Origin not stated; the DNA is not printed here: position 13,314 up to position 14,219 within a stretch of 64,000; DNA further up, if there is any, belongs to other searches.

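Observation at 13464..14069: ToxR/CadC-like membrane-anchored regulator candidate embedded in AT-rich DNA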

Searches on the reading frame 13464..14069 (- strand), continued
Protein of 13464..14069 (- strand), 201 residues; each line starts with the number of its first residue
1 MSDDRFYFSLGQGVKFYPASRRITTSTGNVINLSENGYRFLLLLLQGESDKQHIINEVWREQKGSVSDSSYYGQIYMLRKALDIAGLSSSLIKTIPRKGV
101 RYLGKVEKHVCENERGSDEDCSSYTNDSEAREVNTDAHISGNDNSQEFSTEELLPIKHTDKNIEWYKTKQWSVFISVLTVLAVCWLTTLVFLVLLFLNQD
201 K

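Call 42: list_cluster_members(proteins=[window:13467-14069:-, P0002])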
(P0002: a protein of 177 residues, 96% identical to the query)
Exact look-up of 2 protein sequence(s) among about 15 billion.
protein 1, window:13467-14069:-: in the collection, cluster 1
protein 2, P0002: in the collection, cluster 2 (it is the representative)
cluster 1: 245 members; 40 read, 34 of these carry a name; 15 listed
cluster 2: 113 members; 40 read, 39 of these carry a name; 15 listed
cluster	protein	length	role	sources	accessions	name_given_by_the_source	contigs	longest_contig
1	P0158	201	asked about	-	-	TPA: transcriptional regulator [Escherichia coli] | Transcriptional regulatory, C terminal family protein n=1 Tax=Escherichia coli ... | transcriptional regulator [Escherichia coli]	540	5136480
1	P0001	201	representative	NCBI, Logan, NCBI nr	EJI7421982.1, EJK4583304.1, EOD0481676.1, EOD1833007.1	transcriptional regulator [Escherichia coli]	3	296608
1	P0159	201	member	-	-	transcriptional regulator [Escherichia coli] | Transcriptional regulator n=5 Tax=Escherichia coli TaxID=562 RepID=A0A9Q6V2H8_ECOLX | hypothetical protein [Escherichia coli]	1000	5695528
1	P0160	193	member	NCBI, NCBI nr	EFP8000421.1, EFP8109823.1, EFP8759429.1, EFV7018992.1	TPA: transcriptional regulator, partial [Shigella flexneri] | transcriptional regulator [Shigella flexneri]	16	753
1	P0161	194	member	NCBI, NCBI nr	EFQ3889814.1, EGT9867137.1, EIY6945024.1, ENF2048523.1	transcriptional regulator, partial [Shigella flexneri] | transcriptional regulator [Shigella flexneri]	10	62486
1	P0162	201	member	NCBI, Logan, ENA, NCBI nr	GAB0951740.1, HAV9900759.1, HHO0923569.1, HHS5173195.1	TPA: winged helix-turn-helix domain-containing protein [Escherichia coli] | transcriptional regulator [Escherichia coli]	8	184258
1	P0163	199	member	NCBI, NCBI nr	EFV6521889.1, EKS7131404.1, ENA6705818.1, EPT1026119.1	TPA: transcriptional regulator, partial [Shigella flexneri] | transcriptional regulator [Shigella flexneri]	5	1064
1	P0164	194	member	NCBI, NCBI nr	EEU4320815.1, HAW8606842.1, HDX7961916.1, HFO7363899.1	TPA: transcriptional regulator, partial [Escherichia coli] | transcriptional regulator [Escherichia coli]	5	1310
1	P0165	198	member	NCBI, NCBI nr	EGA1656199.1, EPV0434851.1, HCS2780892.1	winged helix-turn-helix domain-containing protein, partial [Shigella flexneri] | transcriptional regulator [Shigella flexneri]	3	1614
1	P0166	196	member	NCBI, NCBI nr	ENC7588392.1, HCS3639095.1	transcriptional regulator, partial [Shigella flexneri] | transcriptional regulator [Shigella flexneri]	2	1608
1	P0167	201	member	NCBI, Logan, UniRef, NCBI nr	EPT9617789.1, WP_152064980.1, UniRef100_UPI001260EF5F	winged helix-turn-helix domain-containing protein [Shigella flexneri] | winged helix-turn-helix domain-containing protein n=1 Tax=Shigella flexneri TaxID=623 ... | transcriptional regulator [Shigella flexneri]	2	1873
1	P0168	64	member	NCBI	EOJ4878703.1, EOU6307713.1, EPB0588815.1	transcriptional regulator, partial [Shigella flexneri]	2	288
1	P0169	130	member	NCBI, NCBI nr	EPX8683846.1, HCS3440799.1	winged helix-turn-helix domain-containing protein, partial [Shigella flexneri] | winged helix-turn-helix domain-containing protein [Shigella flexneri]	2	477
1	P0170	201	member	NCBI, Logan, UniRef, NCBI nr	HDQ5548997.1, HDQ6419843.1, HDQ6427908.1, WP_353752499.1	winged helix-turn-helix domain-containing protein [Shigella sp. FJ201501] | winged helix-turn-helix domain-containing protein n=1 Tax=Shigella sp. FJ201501 ... | transcriptional regulator [Shigella flexneri]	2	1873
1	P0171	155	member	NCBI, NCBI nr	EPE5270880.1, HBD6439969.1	TPA: winged helix-turn-helix domain-containing protein, partial [Shigella flexneri] | winged helix-turn-helix domain-containing protein [Shigella flexneri]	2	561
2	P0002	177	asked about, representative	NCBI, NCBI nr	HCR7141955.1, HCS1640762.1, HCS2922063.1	TPA: transcriptional regulator, partial [Shigella flexneri] | transcriptional regulator [Shigella flexneri]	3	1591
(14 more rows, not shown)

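Call 61: find_encoding_contigs(protein=P0167, flank=6000, max_places=4)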
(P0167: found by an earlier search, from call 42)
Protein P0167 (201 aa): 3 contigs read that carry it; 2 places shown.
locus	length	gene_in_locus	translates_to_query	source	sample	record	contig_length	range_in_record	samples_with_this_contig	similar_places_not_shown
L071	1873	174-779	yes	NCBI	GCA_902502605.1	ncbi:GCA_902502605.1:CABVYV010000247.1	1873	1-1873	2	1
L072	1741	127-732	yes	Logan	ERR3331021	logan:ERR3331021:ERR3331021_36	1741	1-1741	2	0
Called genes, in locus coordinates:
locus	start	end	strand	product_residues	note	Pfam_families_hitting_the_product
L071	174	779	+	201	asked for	-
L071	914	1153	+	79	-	PF04964:Flp_Fap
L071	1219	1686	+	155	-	PF01478:Peptidase_A24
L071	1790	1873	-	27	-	PF13333:rve_2 (weak)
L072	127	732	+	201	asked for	-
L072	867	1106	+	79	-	PF04964:Flp_Fap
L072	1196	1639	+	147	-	PF01478:Peptidase_A24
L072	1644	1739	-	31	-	?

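Call 62: find_encoding_contigs(protein=P0161, flank=8000, max_places=3)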
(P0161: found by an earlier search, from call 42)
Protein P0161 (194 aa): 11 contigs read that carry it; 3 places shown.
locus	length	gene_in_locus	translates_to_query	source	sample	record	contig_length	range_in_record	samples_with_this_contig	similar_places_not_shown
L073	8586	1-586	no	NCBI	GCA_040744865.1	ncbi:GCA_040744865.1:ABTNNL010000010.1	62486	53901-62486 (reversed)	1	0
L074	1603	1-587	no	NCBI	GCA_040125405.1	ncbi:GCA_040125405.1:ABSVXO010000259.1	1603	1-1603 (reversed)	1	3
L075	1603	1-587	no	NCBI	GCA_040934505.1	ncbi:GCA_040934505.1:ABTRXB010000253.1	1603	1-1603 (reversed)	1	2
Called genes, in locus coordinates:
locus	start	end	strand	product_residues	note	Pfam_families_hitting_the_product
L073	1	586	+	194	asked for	?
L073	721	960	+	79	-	PF04964:Flp_Fap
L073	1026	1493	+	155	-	PF01478:Peptidase_A24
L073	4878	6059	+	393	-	PF00108:Thiolase_N, PF00109:ketoacyl-synt (weak), PF02803:Thiolase_C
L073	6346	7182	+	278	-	PF04962:KduI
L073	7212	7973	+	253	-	PF00106:adh_short, PF08659:KR (faint), PF13561:adh_short_C2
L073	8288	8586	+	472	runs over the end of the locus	PF06609:TRI12, PF00083:Sugar_tr, PF07690:MFS_1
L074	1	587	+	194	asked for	?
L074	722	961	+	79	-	PF04964:Flp_Fap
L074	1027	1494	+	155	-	PF01478:Peptidase_A24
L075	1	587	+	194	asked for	?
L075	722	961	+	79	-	PF04964:Flp_Fap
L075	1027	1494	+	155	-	PF01478:Peptidase_A24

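Call 71: search_protein_families(library=pfam, alignment_id=A1, max_evalue=0.01)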
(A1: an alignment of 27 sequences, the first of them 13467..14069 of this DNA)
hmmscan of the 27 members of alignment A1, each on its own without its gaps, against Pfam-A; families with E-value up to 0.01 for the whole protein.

A. member 1, window:13467-14069:- (201 aa): 1 family
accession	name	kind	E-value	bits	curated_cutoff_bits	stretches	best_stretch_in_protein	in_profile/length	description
PF00486.34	Trans_reg_C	-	5.1e-05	23.7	26.2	1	29-99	2-74/77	Transcriptional regulatory protein, C terminal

B. families by the number of members that match (of 27 scanned): 2 families
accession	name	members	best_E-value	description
PF00486.34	Trans_reg_C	20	3.7e-05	Transcriptional regulatory protein, C terminal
PF08510.17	PIG-P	1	0.0099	PIG-P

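Call 72: search_protein_representatives(alignment_id=A2)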
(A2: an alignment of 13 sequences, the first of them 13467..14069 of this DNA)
Query: 13 sequences, 197 profile positions. Proteins with E-value up to 0.001 (for the whole library): 1660; up to 1e-10: 177; up to 1e-30: 12. The best 150 are listed.
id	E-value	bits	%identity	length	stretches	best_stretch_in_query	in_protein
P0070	2.7e-76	271.9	-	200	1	1-196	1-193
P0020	9.8e-73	260.3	-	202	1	1-195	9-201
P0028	3.5e-67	242.2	-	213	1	3-194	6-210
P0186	1.3e-60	220.7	-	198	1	2-189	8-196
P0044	1.3e-59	217.5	-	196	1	5-195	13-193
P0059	4.8e-59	215.6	-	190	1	6-195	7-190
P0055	1.8e-55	204.0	-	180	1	7-195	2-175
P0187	4.1e-51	189.8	-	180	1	7-192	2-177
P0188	2.7e-49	183.8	-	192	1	3-195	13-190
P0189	6.2e-48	179.4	-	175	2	6-115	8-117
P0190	3.6e-41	157.3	-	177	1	6-192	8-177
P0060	1.9e-39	151.6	-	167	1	39-195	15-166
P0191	2.4e-24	102.4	-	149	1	8-123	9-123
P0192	1.1e-22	96.9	-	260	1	6-179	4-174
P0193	1.8e-22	96.3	-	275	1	4-145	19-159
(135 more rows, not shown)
